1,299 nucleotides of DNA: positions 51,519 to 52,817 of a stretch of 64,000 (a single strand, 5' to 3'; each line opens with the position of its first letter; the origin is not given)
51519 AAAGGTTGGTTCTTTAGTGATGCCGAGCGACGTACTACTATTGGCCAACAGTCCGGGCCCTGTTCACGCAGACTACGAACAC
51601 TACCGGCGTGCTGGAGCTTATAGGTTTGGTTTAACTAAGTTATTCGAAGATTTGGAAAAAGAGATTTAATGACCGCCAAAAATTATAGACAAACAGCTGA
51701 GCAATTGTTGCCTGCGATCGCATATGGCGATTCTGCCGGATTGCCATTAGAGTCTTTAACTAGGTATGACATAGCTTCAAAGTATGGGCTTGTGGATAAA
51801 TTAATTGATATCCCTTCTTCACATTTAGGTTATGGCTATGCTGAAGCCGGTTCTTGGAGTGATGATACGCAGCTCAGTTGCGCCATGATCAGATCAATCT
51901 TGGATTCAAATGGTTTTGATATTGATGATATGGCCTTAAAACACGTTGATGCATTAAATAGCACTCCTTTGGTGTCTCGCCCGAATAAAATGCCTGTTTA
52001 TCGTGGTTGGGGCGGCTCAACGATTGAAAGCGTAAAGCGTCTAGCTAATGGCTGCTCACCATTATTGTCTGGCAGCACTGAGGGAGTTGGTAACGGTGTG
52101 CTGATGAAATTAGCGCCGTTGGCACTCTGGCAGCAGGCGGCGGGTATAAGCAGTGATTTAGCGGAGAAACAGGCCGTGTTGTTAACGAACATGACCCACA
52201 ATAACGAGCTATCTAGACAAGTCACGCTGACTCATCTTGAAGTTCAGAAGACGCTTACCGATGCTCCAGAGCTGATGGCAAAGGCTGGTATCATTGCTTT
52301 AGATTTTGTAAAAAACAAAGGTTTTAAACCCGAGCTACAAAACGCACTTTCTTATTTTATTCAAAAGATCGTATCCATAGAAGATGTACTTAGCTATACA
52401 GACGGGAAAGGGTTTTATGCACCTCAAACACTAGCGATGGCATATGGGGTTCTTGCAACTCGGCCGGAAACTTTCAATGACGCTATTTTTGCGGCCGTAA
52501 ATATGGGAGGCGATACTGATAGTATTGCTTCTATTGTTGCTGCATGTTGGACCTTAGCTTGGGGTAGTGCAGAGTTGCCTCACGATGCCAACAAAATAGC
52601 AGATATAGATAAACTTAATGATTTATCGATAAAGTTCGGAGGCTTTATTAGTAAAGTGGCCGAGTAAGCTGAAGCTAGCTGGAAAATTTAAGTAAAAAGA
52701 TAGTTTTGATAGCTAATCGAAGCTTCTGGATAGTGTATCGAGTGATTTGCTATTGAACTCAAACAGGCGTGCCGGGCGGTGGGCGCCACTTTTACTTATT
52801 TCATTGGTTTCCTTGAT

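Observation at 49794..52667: Uncharacterised three-gene operon (HExxH protein, PLP-fold protein, ADP-ribosylglycohydrolase) that shares operator-covered divergent promoters with the NAD salvage operon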

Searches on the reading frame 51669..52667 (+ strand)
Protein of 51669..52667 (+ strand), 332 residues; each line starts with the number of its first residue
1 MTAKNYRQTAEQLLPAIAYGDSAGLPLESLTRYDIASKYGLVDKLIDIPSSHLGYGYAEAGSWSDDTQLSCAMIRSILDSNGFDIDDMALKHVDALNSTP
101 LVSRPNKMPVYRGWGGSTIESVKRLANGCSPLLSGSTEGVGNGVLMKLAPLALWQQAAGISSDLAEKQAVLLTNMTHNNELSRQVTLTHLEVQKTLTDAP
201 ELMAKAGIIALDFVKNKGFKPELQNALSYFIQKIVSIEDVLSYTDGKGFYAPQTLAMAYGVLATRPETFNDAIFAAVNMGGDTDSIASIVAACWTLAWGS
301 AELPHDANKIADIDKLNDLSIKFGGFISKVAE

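Call 4: search_protein_families(library=pfam, proteins=[window:51669-52667:+], max_evalue=0.01)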
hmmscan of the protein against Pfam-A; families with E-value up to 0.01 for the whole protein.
window:51669-52667:+ (332 aa): 1 family
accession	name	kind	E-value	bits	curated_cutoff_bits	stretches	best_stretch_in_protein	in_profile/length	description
PF03747.19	ADP_ribosyl_GH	-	1.5e-41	143.4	26.2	1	18-305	7-286/287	ADP-ribosylglycohydrolase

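Call 5: search_protein_families(library=ncbifam, proteins=[window:51669-52667:+], max_evalue=0.01)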
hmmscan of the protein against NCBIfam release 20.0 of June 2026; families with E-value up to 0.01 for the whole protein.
window:51669-52667:+ (332 aa): 2 families
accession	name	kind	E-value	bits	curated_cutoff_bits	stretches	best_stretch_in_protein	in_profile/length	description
TIGR02662.1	dinitro_DRAG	equivalog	1e-13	51.2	337.05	1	16-191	11-167/287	ADP-ribosyl-[dinitrogen reductase] hydrolase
NF041672.1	ADPriboarghdlase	equivalog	7.7e-06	24.9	490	0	267-320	298-352/361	ADP-ribosylarginine hydrolase Tri1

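Call 68: search_protein_families(library=padloc, proteins=[window:51669-52667:+], max_evalue=0.01)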
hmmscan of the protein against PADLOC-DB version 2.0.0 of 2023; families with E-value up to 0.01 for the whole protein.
window:51669-52667:+ (332 aa): 0 families

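Call 69: search_protein_families(library=phrogs, proteins=[window:51669-52667:+], max_evalue=0.01)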
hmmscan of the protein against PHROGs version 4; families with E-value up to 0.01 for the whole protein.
window:51669-52667:+ (332 aa): 2 families
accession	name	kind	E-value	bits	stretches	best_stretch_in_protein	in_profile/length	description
phrog_6572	-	other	2.3e-24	87.2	1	16-320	14-301/325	ADP-ribosylglycohydrolase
phrog_22100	-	unknown function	1.3e-09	38.9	1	14-293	7-269/306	-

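Call 70: search_solved_structures(query=window:51669-52667:+, max_evalue=0.001, show_alignments=1)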
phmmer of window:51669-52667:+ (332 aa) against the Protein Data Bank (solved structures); distinct sequences matched with E-value up to 0.001: 14.
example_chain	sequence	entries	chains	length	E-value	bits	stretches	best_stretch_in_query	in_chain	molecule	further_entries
8za7_A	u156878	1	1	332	2.6e-12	49.7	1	19-318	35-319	Lmo0067 protein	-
1t5j_A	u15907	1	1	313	3.6e-12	49.2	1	18-305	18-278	Hypothetical protein MJ1187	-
2cwc_A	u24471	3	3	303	1.6e-09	40.5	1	60-297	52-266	ADP-ribosylglycohydrolase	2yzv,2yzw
2woe_A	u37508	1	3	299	1.4e-07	34.1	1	15-188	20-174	ADP-RIBOSYL-[DINITROGEN REDUCTASE] GLYCOHYDROLASE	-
2woc_A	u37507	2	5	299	1.7e-07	33.8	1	15-188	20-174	ADP-RIBOSYL-[DINITROGEN REDUCTASE] GLYCOHYDROLASE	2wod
2qty_A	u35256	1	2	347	3.5e-06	29.5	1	17-306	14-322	Poly(ADP-ribose) glycohydrolase ARH3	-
3g9d_A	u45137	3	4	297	6e-06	28.8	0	9-191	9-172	Dinitrogenase reductase activating glucohydrolase | Dinitrogenase reductase activacting glicohydrolase | ADP-ribosyl-(Dinitrogen reductase) hydrolase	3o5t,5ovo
9rfd_A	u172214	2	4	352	0.00014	24.2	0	18-181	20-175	ADP-ribosylhydrolase ARH3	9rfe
2g4k_A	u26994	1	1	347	0.00014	24.2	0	18-181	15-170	ADP-ribosylhydrolase 3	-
2foz_A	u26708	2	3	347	0.00014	24.2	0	18-181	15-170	ADP-ribosylhydrolase like 2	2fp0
5zqy_A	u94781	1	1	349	0.00015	24.2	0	18-181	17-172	Poly(ADP-ribose) glycohydrolase ARH3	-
6d36_C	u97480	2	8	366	0.00016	24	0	18-181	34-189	Poly(ADP-ribose) glycohydrolase ARH3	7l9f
7akr_AAA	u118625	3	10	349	0.00054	22.3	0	34-181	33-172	ADP-ribose glycohydrolase ARH3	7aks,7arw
6d3a_C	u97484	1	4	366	0.00059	22.2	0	18-181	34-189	Poly(ADP-ribose) glycohydrolase ARH3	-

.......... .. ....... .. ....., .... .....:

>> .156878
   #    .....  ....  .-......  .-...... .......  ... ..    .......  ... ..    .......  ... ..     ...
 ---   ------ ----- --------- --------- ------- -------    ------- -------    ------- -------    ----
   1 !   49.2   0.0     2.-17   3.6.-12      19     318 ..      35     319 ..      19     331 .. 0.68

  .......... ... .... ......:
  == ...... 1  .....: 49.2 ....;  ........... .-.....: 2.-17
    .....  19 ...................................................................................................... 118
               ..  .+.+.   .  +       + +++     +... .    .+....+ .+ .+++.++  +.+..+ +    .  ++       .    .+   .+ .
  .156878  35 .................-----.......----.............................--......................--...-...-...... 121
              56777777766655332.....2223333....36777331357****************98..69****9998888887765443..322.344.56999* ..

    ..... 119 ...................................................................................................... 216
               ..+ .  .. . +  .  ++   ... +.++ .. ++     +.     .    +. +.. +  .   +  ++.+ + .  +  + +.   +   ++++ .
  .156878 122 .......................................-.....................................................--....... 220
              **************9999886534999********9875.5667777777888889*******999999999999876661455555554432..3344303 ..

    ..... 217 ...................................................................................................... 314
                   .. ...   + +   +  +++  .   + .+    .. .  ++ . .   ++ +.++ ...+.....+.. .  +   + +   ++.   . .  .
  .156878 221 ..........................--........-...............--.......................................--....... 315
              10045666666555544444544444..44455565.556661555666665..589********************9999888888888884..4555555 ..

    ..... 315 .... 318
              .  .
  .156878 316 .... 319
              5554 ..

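Call 71: find_homologous_proteins(query=window:51669-52667:+, max_evalue=1e-20)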
Query window:51669-52667:+ (332 aa): 314 proteins with E <= 1e-20 among 3005 candidates; the best 120 are listed.
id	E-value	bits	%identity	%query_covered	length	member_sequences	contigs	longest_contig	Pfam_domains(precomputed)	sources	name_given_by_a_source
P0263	7.5e-216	733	99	100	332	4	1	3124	PF03747.20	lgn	-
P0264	2.3e-71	259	44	95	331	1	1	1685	PF03747.20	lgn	-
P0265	3.7e-69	251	42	96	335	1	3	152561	PF03747.20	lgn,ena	-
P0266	6.6e-69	250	45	95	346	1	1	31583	PF03747.20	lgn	-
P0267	1.5e-68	249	43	88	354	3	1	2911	PF03747.20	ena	-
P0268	2.2e-67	245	42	95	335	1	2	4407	PF03747.20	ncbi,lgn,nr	ncbi:ADP-ribosylglycohydrolase family protein [Candidatus Saccharibacteria bacterium]|nr:ADP-ribosyl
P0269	6.5e-67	244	42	93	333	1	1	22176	PF03747.20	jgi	jgi:ADP-ribosylglycohydrolase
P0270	7.0e-67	244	42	96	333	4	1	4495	PF03747.20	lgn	-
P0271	1.7e-66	243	40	96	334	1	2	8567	PF03747.20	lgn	-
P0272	3.6e-66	241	44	96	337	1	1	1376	PF03747.20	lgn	-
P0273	5.7e-66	241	42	94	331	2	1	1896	PF03747.20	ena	-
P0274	1.1e-65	240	43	95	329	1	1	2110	PF03747.20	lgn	-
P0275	1.4e-65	240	41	94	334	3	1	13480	PF03747.20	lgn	-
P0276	1.9e-65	239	42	96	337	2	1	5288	PF03747.20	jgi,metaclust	metaclust:\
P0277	1.9e-65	239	42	95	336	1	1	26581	PF03747.20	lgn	-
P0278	1.9e-65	239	41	95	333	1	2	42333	PF03747.20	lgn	-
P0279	4.4e-65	238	42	95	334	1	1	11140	PF03747.20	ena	-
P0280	6.4e-65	237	42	93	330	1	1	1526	PF03747.20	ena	-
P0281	7.1e-65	237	43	97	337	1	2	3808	PF03747.20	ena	-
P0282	8.8e-65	237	42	94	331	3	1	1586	PF03747.20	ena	-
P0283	1.1e-64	237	41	95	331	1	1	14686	PF03747.20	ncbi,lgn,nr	ncbi:ADP-ribosylglycohydrolase family protein [Candidatus Saccharibacteria bacterium]|nr:ADP-ribosyl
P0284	1.1e-64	237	42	95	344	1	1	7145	PF03747.20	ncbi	-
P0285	1.4e-64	236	41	95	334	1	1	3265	PF03747.20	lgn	-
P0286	2.2e-64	236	42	97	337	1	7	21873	PF03747.20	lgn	-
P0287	8.8e-64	234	41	95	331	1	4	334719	PF03747.20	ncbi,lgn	-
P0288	9.3e-64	234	39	94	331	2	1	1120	PF03747.20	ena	-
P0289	1.1e-63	233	41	93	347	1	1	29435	PF03747.20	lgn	-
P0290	2.1e-63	232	43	95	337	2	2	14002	PF03747.20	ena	-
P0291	3.0e-63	232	41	96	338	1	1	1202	PF03747.20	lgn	-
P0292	4.2e-63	231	41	96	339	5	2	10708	PF03747.20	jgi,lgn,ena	-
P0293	4.6e-63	231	39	94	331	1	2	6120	PF03747.20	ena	-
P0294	4.6e-63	231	40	94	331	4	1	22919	PF03747.20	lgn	-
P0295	5.1e-63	231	40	94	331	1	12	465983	PF03747.20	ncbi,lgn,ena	-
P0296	5.5e-63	231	42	86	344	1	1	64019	PF03747.20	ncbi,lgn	ncbi:MAG: ADP-ribosylglycohydrolase family protein [Candidatus Microsaccharimonas sp.]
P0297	5.9e-63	231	41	97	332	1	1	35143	PF03747.20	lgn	-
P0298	8.7e-63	230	41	97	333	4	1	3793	PF03747.20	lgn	-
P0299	1.1e-62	230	41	95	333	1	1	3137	PF03747.20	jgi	jgi:ADP-ribosylglycohydrolase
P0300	1.1e-62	230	40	95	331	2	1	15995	PF03747.20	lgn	-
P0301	1.3e-62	230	40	94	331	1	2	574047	PF03747.20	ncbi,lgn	-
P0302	1.3e-62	230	43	95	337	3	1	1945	PF03747.20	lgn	-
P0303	1.4e-62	230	39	94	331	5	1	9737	PF03747.20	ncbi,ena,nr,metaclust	ncbi:hypothetical protein A3F64_00140 [Candidatus Saccharibacteria bacterium RIFCSPHIGHO2_12_FULL_42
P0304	2.0e-62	229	41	96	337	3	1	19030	PF03747.20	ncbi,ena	-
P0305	2.7e-62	229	40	94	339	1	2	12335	PF03747.20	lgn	-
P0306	2.9e-62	229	40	96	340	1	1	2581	PF03747.20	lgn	-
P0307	3.3e-62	228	42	94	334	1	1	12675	PF03747.20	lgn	-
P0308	3.6e-62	228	41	95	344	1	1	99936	PF03747.20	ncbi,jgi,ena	ncbi:MAG TPA: ADP-ribosylglycohydrolase family protein [Candidatus Microsaccharimonas sp.]|jgi:ADP-r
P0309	4.1e-62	228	41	96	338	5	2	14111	PF03747.20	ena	-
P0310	4.5e-62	228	44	86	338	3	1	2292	PF03747.20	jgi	-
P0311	5.9e-62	228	41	95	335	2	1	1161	PF03747.20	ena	-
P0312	6.1e-62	228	41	95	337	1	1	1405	PF03747.20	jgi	jgi:ADP-ribosylglycohydrolase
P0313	7.7e-62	227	40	96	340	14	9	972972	PF03747.20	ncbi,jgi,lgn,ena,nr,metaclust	ncbi:ADP-ribosylglycohydrolase family protein [Patescibacteria group bacterium]|jgi:ADP-ribosyl-[din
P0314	9.7e-62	227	42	94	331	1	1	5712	PF03747.20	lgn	-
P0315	1.1e-61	227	40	96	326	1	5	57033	PF03747.20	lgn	-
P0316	1.1e-61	227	41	95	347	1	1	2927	PF03747.20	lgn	-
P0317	2.1e-61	226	44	86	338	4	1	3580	PF03747.20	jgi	-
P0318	2.2e-61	226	41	94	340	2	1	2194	PF03747.20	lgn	-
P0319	2.2e-61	226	41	94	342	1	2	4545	PF03747.20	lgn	-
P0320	2.2e-61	226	41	94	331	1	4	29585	PF03747.20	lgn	-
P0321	2.3e-61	226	39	95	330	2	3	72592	PF03747.20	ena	-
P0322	2.5e-61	226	42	93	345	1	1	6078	PF03747.20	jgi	-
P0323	2.7e-61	225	44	86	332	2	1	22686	PF03747.20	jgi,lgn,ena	-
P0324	2.7e-61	225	40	94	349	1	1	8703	PF03747.20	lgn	-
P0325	3.5e-61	225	39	95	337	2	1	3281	PF03747.20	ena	-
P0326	4.2e-61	225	40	95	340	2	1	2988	PF03747.20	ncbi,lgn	-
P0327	5.2e-61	225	39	96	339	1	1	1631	PF03747.20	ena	-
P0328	5.5e-61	224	42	93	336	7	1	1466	PF03747.20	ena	-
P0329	5.6e-61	224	40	96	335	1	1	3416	PF03747.20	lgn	-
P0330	5.9e-61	224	43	86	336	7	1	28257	PF03747.20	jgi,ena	-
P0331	1.1e-60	223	41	95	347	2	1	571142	PF03747.20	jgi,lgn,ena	-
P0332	1.4e-60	223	40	95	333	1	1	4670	PF03747.20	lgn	-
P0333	1.5e-60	223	41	95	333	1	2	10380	PF03747.20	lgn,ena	-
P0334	1.5e-60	223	40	90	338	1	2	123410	PF03747.20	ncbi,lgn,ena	-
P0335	2.1e-60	222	42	89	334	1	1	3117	PF03747.20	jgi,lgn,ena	-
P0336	2.4e-60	222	42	94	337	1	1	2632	PF03747.20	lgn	-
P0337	2.8e-60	222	40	95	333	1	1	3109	PF03747.20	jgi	jgi:ADP-ribosylglycohydrolase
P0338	2.9e-60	222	40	96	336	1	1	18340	PF03747.20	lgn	-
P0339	3.2e-60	222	39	95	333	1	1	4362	PF03747.20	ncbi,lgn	ncbi:MAG: ADP-ribosylglycohydrolase family protein [Candidatus Saccharimonas sp.]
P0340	4.4e-60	221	39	94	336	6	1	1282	PF03747.20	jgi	-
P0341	4.4e-60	221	39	93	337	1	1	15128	PF03747.20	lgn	-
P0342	4.5e-60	221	41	94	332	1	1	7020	PF03747.20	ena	-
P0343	4.9e-60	221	41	93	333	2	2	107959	PF03747.20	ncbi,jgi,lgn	jgi:ADP-ribosyl-[dinitrogen reductase] hydrolase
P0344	6.5e-60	221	40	95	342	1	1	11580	PF03747.20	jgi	jgi:ADP-ribosylglycohydrolase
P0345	1.2e-59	220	39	95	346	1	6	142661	PF03747.20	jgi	jgi:ADP-ribosylglycohydrolase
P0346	1.3e-59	220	41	94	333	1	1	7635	PF03747.20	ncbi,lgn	-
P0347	1.5e-59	220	38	96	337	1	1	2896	PF03747.20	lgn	-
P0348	2.1e-59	219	41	89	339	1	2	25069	PF03747.20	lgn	-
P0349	2.2e-59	219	37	96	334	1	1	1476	PF03747.20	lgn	-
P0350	2.4e-59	219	43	88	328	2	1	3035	PF03747.20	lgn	-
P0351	3.1e-59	219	42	93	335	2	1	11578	PF03747.20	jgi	-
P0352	3.2e-59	219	40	95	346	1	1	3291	PF03747.20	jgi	jgi:ADP-ribosyl-[dinitrogen reductase] hydrolase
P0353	5.4e-59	218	40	96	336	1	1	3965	PF03747.20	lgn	-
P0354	5.4e-59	218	41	95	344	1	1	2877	PF03747.20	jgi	jgi:ADP-ribosylglycohydrolase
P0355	6.2e-59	218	41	95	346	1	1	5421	PF03747.20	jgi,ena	-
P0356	7.3e-59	217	39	95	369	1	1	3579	PF03747.20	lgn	-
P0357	8.2e-59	217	42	93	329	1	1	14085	PF03747.20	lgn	-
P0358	9.3e-59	217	37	97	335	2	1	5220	PF03747.20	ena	-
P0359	1.1e-58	217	38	97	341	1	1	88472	PF03747.20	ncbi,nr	ncbi:hypothetical protein EOL96_01545 [Candidatus Saccharibacteria bacterium]|nr:hypothetical protei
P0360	1.4e-58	217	41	86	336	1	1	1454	PF03747.20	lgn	-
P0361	1.5e-58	216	41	93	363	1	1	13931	PF03747.20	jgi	jgi:ADP-ribosylglycohydrolase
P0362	1.8e-58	216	38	98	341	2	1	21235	PF03747.20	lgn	-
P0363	2.3e-58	216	43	97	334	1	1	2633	PF03747.20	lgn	-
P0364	3.1e-58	215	38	95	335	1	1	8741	PF03747.20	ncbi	-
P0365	7.2e-58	214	39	96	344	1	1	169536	PF03747.20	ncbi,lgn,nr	ncbi:MAG: ADP-ribosylglycohydrolase [Candidatus Saccharibacteria bacterium]|nr:ADP-ribosylglycohydro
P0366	7.4e-58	214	39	94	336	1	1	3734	PF03747.20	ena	-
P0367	9.6e-58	214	40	93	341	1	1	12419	PF03747.20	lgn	-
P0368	9.9e-58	214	40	95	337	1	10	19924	PF03747.20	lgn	-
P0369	1.0e-57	214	38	98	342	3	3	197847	PF03747.20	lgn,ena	-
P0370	1.1e-57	214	37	93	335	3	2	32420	PF03747.20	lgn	-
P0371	1.2e-57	213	39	96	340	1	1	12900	PF03747.20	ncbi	-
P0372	1.3e-57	213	40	93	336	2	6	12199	PF03747.20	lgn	-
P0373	1.5e-57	213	39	97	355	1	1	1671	PF03747.20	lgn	-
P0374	1.9e-57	213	41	94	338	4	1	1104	PF03747.20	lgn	-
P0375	1.9e-57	213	38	95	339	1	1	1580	PF03747.20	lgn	-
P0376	3.0e-57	212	40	95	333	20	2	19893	PF03747.20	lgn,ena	-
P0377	3.4e-57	212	40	94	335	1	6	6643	PF03747.20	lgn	-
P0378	3.5e-57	212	41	91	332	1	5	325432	PF03747.20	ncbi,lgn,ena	-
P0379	6.6e-57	211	39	97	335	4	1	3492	PF03747.20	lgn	-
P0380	9.1e-57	211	40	93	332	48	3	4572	PF03747.20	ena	-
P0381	1.2e-56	210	38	96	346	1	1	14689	PF03747.20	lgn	-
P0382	1.2e-56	210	40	86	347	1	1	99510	PF03747.20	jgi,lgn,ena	-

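Call 72: find_encoding_contigs(protein=P0313, flank=6000, max_places=3)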
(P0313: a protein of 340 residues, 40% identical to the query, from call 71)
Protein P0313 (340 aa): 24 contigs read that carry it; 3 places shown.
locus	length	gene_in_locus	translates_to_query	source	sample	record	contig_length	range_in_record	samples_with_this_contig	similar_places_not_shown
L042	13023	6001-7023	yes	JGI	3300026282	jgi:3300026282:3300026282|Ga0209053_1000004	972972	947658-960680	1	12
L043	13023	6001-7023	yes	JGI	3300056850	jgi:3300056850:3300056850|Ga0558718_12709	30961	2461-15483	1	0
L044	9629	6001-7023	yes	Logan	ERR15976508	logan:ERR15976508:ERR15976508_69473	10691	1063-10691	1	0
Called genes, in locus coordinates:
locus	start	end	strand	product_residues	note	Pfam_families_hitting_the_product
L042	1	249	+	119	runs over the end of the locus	-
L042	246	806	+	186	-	PF01725:Ham1p_like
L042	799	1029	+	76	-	PF07866:DUF1653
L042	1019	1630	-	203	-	PF00293:NUDIX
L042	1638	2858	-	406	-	PF17767:NAPRTase_N, PF04095:NAPRTase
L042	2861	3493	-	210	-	PF00857:Isochorismatase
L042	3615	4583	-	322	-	PF01467:CTP_transf_like (faint), PF13521:AAA_28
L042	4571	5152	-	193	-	PF13521:AAA_28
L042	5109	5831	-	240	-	PF04973:NMN_transporter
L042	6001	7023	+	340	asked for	PF03747:ADP_ribosyl_GH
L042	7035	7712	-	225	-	PF00293:NUDIX, PF19368:WHD_AraR, PF21906:WHD_NrtR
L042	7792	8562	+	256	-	-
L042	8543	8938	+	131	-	PF09656:PGPGW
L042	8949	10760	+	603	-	PF00664:ABC_membrane (weak), PF00005:ABC_tran, PF02463:SMC_N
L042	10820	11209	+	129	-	PF13828:DUF4190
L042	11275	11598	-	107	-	PF00076:RRM_1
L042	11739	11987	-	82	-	PF26604:CBU_0592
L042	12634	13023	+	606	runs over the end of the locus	PF00009:GTP_EFTU, PF01926:MMR_HSR1 (weak), PF03144:GTP_EFTU_D2, PF22042:EF-G_D2, PF00679:EFG_C, PF21018:BipA_C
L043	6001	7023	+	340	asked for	PF03747:ADP_ribosyl_GH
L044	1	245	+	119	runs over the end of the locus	-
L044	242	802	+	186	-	PF01725:Ham1p_like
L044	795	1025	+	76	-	PF07866:DUF1653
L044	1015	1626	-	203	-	PF00293:NUDIX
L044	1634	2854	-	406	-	PF17767:NAPRTase_N, PF04095:NAPRTase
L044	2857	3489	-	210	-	PF00857:Isochorismatase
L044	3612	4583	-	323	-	PF13521:AAA_28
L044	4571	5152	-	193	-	PF13521:AAA_28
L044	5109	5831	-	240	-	PF04973:NMN_transporter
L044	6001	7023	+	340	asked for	PF03747:ADP_ribosyl_GH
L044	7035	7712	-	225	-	PF00293:NUDIX, PF19368:WHD_AraR, PF21906:WHD_NrtR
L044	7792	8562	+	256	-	-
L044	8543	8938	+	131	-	PF09656:PGPGW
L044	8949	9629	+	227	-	?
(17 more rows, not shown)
